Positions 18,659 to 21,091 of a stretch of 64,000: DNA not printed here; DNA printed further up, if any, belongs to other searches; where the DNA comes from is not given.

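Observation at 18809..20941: Unusual gene fusion: RmlD-like sugar reductase fused to a PseC-type aminotransferase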

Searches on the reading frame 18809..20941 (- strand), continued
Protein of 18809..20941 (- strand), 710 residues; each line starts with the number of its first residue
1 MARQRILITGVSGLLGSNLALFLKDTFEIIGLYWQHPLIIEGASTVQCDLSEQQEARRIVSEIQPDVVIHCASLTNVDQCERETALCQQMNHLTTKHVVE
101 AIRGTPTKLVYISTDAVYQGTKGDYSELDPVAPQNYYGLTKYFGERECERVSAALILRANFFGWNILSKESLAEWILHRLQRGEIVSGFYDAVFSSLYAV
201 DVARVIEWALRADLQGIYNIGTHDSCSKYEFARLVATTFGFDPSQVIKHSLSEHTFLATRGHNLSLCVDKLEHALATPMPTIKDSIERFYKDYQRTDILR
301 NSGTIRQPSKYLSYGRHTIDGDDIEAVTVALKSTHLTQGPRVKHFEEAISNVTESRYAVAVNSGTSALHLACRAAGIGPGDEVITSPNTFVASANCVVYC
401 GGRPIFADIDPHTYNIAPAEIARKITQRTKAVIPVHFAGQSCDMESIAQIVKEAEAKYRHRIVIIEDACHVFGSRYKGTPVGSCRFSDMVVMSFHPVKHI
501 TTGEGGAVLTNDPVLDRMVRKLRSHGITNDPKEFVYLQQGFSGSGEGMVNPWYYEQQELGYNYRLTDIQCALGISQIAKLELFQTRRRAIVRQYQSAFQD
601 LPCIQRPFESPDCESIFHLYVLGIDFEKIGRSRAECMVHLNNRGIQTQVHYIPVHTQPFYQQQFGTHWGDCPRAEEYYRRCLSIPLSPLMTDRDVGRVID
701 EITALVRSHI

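Call 87: fold_search(model_id=the predicted structure, library=pdb)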
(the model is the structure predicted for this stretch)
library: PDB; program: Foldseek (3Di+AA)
matches with E <= 10: 1977; with E <= 0.001: 1711
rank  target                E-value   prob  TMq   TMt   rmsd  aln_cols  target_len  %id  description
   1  4oca                  1.4e-35  1.00  0.49  0.93   2.3       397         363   34  Cryatal structure of ArnB K188A complexted with PLP and UDP-Ara4N (released 2014-03-12)
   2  8snj_A                4.5e-35  1.00  0.50  0.93   2.6       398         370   34  Crystal Structure of ArnB Transferase from Klebsiella aerogenes (Lattice Translocation Disorder, P1 form) (released 2023-05-10)
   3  8sng_A                5.6e-35  1.00  0.49  0.93   2.9       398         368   34  Crystal Structure of ArnB Transferase from Klebsiella aerogenes (Lattice Translocation Disorder, P21 form) (released 2023-05-10)
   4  8snj_F                9.3e-35  1.00  0.50  0.94   2.3       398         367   34  Crystal Structure of ArnB Transferase from Klebsiella aerogenes (Lattice Translocation Disorder, P1 form) (released 2023-05-10)
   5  3bn1_C                1.1e-34  1.00  0.49  0.93   2.5       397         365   32  Crystal structure of GDP-perosamine synthase (released 2008-03-18)
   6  8snj_B                1.2e-34  1.00  0.49  0.94   2.4       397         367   34  Crystal Structure of ArnB Transferase from Klebsiella aerogenes (Lattice Translocation Disorder, P1 form) (released 2023-05-10)
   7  8sng_B                1.6e-34  1.00  0.49  0.94   2.3       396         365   34  Crystal Structure of ArnB Transferase from Klebsiella aerogenes (Lattice Translocation Disorder, P21 form) (released 2023-05-10)
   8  8snj_C                2.1e-34  1.00  0.49  0.94   2.4       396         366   34  Crystal Structure of ArnB Transferase from Klebsiella aerogenes (Lattice Translocation Disorder, P1 form) (released 2023-05-10)
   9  1mdo                  2.4e-34  1.00  0.49  0.94   2.3       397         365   34  Crystal structure of ArnB aminotransferase with pyridomine 5' phosphate (released 2002-12-11)
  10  1mdx                  3.5e-34  1.00  0.49  0.93   2.4       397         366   34  Crystal structure of ArnB transferase with pyridoxal 5' phosphate (released 2002-12-11)
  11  7b0m                  6.8e-34  1.00  0.49  0.93   2.4       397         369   31  Sugar transaminase from a metagenome collected from troll oil field production water (released 2021-12-01)
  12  4lc3_A                6.8e-34  1.00  0.49  0.90   4.6       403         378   33  X-ray crystal structure of a putative UDP-4-amino-4-deoxy-l-arabinose--oxoglutarate aminotransferase from Burkholderia (released 2013-08-21)
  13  1mdz                  8.1e-34  1.00  0.49  0.93   2.3       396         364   34  Crystal structure of ArnB aminotransferase with cycloserine and pyridoxal 5' phosphate (released 2002-12-11)
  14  3bn1_A                4.5e-33  1.00  0.49  0.92   2.4       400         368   31  Crystal structure of GDP-perosamine synthase (released 2008-03-18)
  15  3dr4_B                5.3e-33  1.00  0.48  0.92   4.2       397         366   32  GDP-perosamine synthase K186A mutant from Caulobacter crescentus with bound sugar ligand (released 2008-10-14)
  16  2fn6_B                1.3e-32  1.00  0.49  0.92   3.8       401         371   31  Helicobacter pylori PseC, aminotransferase involved in the biosynthesis of pseudoaminic acid (released 2006-01-24)
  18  2fnu_A                1.6e-32  1.00  0.49  0.92   3.8       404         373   31  PseC aminotransferase with external aldimine (released 2006-01-24)
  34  2fn6_A                2.6e-31  1.00  0.48  0.90   3.8       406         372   31  Helicobacter pylori PseC, aminotransferase involved in the biosynthesis of pseudoaminic acid (released 2006-01-24)
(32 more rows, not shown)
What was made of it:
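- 18812..20008 (-): C-terminal PseC aminotransferase domain, aa 312-710. Foldseek to ArnB and H. pylori PseC 2fn6, TM 0.92-0.94 of target (call 87).
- On PseC (TIGR03588 equivalog): Foldseek TM 0.92-0.94 (of target) to ArnB and PseC 2fn6/2fnu (call 87).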
